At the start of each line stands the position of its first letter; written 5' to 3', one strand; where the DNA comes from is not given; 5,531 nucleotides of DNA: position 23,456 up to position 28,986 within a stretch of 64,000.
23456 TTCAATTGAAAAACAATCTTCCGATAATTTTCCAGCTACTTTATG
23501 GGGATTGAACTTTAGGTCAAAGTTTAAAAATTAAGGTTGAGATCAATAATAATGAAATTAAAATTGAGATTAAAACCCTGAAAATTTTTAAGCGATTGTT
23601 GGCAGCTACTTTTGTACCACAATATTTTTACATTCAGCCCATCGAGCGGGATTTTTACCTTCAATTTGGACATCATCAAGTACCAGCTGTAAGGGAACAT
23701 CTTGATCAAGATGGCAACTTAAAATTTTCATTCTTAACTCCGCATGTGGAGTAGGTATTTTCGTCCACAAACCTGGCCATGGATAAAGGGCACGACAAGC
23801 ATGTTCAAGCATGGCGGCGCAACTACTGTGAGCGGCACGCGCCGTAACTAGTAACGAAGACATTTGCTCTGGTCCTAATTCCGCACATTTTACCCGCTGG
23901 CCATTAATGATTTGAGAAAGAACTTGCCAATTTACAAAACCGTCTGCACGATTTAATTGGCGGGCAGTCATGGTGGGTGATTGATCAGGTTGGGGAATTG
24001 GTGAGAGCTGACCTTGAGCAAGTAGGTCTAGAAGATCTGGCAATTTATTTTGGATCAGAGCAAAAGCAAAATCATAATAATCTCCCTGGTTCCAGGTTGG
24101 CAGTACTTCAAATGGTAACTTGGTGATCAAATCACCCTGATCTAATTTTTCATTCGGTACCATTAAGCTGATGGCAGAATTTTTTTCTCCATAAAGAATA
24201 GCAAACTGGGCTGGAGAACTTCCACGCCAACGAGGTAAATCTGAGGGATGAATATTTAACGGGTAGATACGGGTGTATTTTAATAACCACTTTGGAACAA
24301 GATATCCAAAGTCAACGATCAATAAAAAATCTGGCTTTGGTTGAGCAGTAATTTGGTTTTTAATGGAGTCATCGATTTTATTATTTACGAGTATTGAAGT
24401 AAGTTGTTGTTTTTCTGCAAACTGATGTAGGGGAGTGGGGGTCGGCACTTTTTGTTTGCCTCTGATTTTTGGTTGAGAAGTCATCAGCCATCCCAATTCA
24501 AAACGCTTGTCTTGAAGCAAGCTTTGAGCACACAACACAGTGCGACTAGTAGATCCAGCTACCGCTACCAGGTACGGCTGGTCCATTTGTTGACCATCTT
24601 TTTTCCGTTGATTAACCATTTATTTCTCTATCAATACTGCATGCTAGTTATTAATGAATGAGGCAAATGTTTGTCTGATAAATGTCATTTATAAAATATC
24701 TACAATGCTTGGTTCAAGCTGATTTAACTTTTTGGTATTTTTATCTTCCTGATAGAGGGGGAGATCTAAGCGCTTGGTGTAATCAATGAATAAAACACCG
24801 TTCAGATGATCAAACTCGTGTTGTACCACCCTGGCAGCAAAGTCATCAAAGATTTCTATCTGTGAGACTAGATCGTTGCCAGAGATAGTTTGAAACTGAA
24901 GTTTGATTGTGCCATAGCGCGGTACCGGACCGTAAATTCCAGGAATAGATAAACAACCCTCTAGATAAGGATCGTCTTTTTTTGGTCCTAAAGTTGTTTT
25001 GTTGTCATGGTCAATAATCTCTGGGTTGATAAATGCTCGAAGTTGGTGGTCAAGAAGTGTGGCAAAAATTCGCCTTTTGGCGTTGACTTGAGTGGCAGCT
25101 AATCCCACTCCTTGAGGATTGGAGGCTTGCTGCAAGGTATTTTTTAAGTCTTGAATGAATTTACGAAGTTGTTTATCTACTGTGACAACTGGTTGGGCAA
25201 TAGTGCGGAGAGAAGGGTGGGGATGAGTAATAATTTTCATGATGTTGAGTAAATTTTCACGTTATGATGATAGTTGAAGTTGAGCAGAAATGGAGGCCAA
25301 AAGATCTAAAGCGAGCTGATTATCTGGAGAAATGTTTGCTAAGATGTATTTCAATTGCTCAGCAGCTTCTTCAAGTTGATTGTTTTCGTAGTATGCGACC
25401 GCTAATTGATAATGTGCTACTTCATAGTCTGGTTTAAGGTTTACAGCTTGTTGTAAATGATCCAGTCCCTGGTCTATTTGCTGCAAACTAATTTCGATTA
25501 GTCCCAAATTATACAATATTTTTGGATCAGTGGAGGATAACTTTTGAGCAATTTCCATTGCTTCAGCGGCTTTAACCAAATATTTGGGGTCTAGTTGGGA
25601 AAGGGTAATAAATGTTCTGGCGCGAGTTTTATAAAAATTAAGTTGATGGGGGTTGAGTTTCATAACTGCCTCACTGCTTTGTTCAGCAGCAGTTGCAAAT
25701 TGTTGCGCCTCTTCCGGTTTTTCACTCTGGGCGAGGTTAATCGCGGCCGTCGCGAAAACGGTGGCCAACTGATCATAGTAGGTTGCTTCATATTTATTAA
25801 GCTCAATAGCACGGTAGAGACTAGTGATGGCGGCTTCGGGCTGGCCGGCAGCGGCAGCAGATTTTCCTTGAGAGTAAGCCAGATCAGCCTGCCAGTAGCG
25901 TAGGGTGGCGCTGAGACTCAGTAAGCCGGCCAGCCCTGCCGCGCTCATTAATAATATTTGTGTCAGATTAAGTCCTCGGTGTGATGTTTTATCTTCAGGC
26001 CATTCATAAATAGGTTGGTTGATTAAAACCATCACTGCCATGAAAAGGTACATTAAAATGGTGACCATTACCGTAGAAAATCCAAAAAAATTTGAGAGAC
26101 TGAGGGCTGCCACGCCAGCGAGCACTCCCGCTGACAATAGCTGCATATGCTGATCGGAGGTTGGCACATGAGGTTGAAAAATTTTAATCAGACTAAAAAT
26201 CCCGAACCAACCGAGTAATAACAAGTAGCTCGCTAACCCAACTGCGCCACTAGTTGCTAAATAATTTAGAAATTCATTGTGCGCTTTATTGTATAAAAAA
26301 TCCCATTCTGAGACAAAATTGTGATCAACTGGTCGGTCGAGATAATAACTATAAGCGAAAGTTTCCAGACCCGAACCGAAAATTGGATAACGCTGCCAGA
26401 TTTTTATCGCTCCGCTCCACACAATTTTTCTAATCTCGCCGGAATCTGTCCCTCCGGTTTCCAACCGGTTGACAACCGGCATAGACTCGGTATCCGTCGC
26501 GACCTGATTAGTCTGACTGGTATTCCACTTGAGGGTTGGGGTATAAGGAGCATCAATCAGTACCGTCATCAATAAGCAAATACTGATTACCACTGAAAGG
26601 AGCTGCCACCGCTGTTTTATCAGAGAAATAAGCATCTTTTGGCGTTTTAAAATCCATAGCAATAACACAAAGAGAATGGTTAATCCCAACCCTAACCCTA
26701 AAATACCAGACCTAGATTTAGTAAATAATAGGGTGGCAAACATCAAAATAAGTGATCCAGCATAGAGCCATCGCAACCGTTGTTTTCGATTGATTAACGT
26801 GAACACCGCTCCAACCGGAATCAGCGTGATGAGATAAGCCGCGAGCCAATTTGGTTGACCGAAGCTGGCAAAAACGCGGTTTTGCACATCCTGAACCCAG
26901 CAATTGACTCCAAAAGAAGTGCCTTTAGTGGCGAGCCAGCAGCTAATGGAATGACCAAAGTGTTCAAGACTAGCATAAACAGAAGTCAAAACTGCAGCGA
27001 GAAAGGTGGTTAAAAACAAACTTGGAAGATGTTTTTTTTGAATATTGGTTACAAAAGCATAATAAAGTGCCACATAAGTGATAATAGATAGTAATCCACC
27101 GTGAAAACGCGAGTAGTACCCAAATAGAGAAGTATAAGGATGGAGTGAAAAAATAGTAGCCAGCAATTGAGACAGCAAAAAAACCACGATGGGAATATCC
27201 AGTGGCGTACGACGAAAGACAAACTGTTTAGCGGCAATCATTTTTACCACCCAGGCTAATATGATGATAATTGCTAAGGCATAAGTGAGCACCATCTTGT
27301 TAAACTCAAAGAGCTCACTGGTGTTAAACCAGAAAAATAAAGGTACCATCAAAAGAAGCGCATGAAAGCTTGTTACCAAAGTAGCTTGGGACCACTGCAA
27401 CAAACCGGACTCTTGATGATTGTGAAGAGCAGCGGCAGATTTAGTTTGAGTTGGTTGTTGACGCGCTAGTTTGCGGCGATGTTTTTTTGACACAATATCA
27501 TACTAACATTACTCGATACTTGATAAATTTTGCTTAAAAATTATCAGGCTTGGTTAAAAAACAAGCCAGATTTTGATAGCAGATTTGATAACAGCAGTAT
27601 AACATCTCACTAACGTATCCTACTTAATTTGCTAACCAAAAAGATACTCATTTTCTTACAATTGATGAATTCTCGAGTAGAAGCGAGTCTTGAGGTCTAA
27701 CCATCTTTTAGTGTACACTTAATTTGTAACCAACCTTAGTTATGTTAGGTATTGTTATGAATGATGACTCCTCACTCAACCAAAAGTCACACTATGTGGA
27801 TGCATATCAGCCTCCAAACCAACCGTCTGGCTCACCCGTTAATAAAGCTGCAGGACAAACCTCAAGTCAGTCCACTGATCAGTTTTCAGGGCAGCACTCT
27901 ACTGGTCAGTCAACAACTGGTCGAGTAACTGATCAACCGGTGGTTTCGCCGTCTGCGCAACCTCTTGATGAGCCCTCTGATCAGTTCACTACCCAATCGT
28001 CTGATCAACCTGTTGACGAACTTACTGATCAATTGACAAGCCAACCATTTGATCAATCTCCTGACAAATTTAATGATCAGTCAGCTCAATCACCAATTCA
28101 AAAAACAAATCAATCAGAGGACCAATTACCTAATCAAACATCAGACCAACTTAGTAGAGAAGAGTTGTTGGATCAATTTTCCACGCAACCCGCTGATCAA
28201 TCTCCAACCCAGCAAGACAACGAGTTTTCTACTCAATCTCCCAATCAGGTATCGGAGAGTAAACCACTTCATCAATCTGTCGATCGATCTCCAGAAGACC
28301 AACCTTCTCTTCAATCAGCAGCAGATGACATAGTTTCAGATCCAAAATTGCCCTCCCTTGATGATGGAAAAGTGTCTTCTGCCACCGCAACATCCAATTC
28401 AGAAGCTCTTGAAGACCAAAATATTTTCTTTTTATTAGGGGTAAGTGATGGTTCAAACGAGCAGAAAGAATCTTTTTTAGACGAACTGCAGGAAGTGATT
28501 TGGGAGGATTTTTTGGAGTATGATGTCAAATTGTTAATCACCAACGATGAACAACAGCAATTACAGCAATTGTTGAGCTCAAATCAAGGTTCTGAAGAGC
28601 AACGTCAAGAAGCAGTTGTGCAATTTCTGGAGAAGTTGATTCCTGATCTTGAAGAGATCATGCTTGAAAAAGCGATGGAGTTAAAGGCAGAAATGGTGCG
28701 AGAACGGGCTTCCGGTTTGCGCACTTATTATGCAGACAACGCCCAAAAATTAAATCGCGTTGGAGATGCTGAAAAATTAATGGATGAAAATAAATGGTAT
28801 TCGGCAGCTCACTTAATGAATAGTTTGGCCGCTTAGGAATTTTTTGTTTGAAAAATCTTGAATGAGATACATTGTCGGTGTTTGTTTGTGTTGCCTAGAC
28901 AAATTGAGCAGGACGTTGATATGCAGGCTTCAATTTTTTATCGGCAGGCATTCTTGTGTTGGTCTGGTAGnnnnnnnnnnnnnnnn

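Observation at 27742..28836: Asp-Gln-rich disordered protein immediately upstream of the mreBCD-PBP2 operon, with compositional paralogues at 51686..53250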

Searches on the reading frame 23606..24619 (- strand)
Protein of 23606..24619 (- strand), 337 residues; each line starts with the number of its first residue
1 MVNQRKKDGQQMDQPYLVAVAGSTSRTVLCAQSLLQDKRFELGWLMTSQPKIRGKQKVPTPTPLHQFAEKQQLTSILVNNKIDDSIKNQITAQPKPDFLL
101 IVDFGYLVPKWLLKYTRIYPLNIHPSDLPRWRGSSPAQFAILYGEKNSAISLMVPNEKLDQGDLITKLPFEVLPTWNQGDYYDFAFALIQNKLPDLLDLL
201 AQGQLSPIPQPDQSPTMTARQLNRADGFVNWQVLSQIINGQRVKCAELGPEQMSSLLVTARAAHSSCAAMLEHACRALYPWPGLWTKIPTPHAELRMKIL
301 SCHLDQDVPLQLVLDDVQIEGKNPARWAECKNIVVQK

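Call 78: search_protein_families(library=pfam, proteins=[window:23606-24619:-], max_evalue=0.0001)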
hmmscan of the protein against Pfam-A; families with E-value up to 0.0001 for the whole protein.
window:23606-24619:- (337 aa): 2 families
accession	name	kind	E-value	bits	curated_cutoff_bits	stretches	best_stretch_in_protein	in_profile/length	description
PF00551.24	Formyl_trans_N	-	4.7e-20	72.5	26.1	1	22-183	9-167/181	Formyl transferase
PF02911.23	Formyl_trans_C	-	0.0001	22.9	21.1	0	268-307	15-50/100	Formyl transferase, C-terminal domain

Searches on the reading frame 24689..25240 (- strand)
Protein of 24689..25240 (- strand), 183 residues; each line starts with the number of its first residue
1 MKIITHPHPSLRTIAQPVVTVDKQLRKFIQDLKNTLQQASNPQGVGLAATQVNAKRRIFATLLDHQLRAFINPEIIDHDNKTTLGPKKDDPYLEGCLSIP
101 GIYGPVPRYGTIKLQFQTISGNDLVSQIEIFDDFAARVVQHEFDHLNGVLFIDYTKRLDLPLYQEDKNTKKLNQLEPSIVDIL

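Call 78: search_protein_families(library=pfam, proteins=[window:24689-25240:-], max_evalue=0.0001)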
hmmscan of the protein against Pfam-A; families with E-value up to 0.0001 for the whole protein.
window:24689-25240:- (183 aa): 1 family
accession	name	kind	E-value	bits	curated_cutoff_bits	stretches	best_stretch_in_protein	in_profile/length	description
PF01327.26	Pep_deformylase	-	1.3e-37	129.2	22.8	1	2-158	3-153/156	Polypeptide deformylase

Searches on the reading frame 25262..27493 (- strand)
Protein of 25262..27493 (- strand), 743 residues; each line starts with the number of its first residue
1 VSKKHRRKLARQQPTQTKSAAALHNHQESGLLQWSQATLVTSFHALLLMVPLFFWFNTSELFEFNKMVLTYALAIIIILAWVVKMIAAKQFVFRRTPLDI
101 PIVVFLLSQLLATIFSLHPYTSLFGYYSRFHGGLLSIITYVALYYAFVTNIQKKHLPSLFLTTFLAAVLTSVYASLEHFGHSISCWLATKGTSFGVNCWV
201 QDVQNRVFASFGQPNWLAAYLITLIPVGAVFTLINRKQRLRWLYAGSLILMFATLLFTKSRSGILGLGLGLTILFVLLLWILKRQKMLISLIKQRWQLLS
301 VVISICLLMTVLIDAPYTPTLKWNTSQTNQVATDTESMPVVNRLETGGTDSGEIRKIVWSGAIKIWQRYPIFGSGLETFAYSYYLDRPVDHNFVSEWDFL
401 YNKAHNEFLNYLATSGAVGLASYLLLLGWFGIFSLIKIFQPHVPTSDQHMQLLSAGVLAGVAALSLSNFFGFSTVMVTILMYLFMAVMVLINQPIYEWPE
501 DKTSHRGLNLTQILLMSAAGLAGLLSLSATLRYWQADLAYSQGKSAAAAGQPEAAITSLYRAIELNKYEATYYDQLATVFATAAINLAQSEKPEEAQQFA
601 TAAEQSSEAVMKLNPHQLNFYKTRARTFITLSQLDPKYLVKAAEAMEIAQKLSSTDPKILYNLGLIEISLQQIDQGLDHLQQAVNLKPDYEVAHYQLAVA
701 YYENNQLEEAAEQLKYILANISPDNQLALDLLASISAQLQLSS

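Call 3: search_protein_families(library=pfam, proteins=[window:25262-27493:-], max_evalue=0.01)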
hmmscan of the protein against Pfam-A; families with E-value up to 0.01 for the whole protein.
window:25262-27493:- (743 aa): 16 families
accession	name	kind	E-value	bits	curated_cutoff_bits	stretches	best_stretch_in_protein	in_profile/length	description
PF04932.20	Wzy_C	-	2.7e-19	69.9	31.7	1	247-424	2-149/149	O-Antigen ligase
PF00515.34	TPR_1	-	2.8e-09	36.8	27.8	1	657-690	1-34/34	Tetratricopeptide repeat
PF13414.12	TPR_11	-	2.6e-08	33.8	26.8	1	664-704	1-41/42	TPR repeat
PF13424.12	TPR_12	-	9.5e-07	29.4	30.1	1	659-715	5-69/77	Tetratricopeptide repeat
PF07719.23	TPR_2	-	1.1e-06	28.7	27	0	657-690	1-34/34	Tetratricopeptide repeat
PF13181.12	TPR_8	-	1.4e-05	25.4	25.7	0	658-690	2-34/34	Tetratricopeptide repeat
PF14559.12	TPR_19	-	1.5e-05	25.7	25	1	671-734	5-67/68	Tetratricopeptide repeat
PF13432.12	TPR_16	-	5e-05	24.1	32.7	1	661-720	1-60/65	Tetratricopeptide repeat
PF24575.1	TPR_Slam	-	5.8e-05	23.9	35.2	1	650-714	39-104/104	Surface lipoprotein assembly modifier, N-terminal TPR repeats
PF14561.12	TPR_20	-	0.00052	20.7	25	1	676-720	7-51/90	Tetratricopeptide repeat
PF13428.12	TPR_14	-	0.0007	20.5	23.5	0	658-699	2-43/44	Tetratricopeptide repeat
PF13371.12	TPR_9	-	0.00072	20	35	0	639-693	11-65/73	Tetratricopeptide repeat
PF13174.12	TPR_6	-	0.0017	19.3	26.3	0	693-718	2-27/33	Tetratricopeptide repeat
PF03704.23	BTAD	-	0.0039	18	22.1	0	659-713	64-118/146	Bacterial transcriptional activator domain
PF13431.12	TPR_17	-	0.0064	17.1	24.4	0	680-710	2-32/34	Tetratricopeptide repeat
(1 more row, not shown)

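Call 63: search_protein_families(library=ncbifam, proteins=[window:25262-27493:-], max_evalue=0.01)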
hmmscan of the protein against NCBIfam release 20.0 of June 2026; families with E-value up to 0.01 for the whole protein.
window:25262-27493:- (743 aa): 12 families
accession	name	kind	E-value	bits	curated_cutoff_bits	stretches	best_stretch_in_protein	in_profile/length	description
TIGR00947.1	2A73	equivalog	2.8e-14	53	366.4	1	33-379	7-318/425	IctB family putative bicarbonate transporter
NF040959.1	MamA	equivalog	3.2e-11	43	200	1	610-715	97-197/204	magnetosome protein MamA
NF033758.1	gliding_GltE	equivalog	6.2e-09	35.3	225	1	600-734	171-299/411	adventurous gliding motility TPR repeat lipoprotein GltE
NF047558.1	TPR_END_plus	domain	5.8e-07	29.4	32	0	660-690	2-32/56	TPR end-of-group domain-containing protein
TIGR02917.1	PEP_TPR_lipo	equivalog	8.1e-07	27.3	312.2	1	600-736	209-339/899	XrtA/PEP-CTERM system TPR-repeat protein PrsT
NF052400.1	M48_BAM_BepA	equivalog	6.9e-05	21.8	570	1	641-740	322-423/483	beta-barrel assembly-enhancing protease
TIGR00990.1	3a0801s09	subfamily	7.8e-05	21.5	757.25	1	635-711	377-453/615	mitochondrial import receptor subunit TOM70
TIGR03097.1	PEP_O_lig_1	hypoth_equivalog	9.4e-05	21.4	188.1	1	64-469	35-390/408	putative O-glycosylation ligase, exosortase A system-associated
NF002725.1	PRK02603.1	equivalog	0.00019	21.5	143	0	656-708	71-123/173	photosystem I assembly protein Ycf3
NF040561.1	PrimPol_Msp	equivalog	0.0023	16.6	200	1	641-739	9-98/515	CRISPR-associated primase-polymerase type A1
TIGR02552.1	LcrH_SycD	equivalog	0.005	16.6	104.8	0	658-721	53-116/136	SycD/LcrH family type III secretion system chaperone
TIGR02521.1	type_IV_pilW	equivalog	0.0067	16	154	0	549-732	44-209/234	type IV pilus biogenesis/stability protein PilW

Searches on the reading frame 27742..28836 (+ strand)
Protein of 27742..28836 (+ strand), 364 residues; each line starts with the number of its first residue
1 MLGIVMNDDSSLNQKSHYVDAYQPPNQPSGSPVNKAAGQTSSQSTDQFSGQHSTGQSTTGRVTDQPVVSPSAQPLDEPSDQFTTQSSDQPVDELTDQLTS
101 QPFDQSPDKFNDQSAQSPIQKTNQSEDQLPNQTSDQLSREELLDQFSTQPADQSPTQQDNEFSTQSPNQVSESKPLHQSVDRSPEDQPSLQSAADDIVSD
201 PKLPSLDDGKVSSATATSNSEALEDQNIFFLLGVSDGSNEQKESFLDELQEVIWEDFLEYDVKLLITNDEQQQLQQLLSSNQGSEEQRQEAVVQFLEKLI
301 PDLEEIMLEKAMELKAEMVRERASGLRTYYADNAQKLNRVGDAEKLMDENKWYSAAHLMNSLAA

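Call 3: search_protein_families(library=pfam, proteins=[window:27742-28836:+], max_evalue=0.01)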
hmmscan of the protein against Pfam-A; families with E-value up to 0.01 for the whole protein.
window:27742-28836:+ (364 aa): 1 family
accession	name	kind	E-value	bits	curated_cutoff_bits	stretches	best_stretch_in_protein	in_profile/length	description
PF04886.17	PT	-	7e-06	25.9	26.2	1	58-91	2-35/36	PT disordered repeat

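Call 63: search_protein_families(library=ncbifam, proteins=[window:27742-28836:+], max_evalue=0.01)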
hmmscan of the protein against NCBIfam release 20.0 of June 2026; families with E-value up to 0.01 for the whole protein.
window:27742-28836:+ (364 aa): 0 families

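Call 64: predict_structure(alignment_id=A3)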
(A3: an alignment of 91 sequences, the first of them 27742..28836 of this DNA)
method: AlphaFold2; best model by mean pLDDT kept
length: 364 residues; sequences in the alignment: 91
mean_pLDDT: 66.4   pTM: 0.49
mean pLDDT of the five models: 66.4, 66.3, 64.1, 62.5, 62.3
residues with pLDDT >= 90: 134; 70-90: 14; 50-70: 67; < 50: 149
segments of 3 or more residues with pLDDT < 50: 8-11, 13-15, 31-33, 44-52, 54-57, 79-89, 91-98, 103-106, 108-110, 112-138, 143-145, 147-174, 177-179, 191-200, 202-215
pLDDT, mean of each block of 10 residues (from residue 1): 52 54 61 49 44 49 53 51 42 43 47 45 44 42 44 44 39 47 55 44 42 57 93 96 95 93 96 96 91 95 91 95 98 98 98 97 91
secondary structure, 60 per line:
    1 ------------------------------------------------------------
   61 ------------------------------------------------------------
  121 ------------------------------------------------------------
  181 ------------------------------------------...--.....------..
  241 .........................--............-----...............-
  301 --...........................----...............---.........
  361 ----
elements in order: H228-232 H239-265 H268-279 H285-299 H303-329 H334-348 H352-360

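Call 75: search_protein_families(library=phrogs, proteins=[window:27742-28836:+], max_evalue=0.01)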
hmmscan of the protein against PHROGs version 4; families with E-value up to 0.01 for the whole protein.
window:27742-28836:+ (364 aa): 0 families
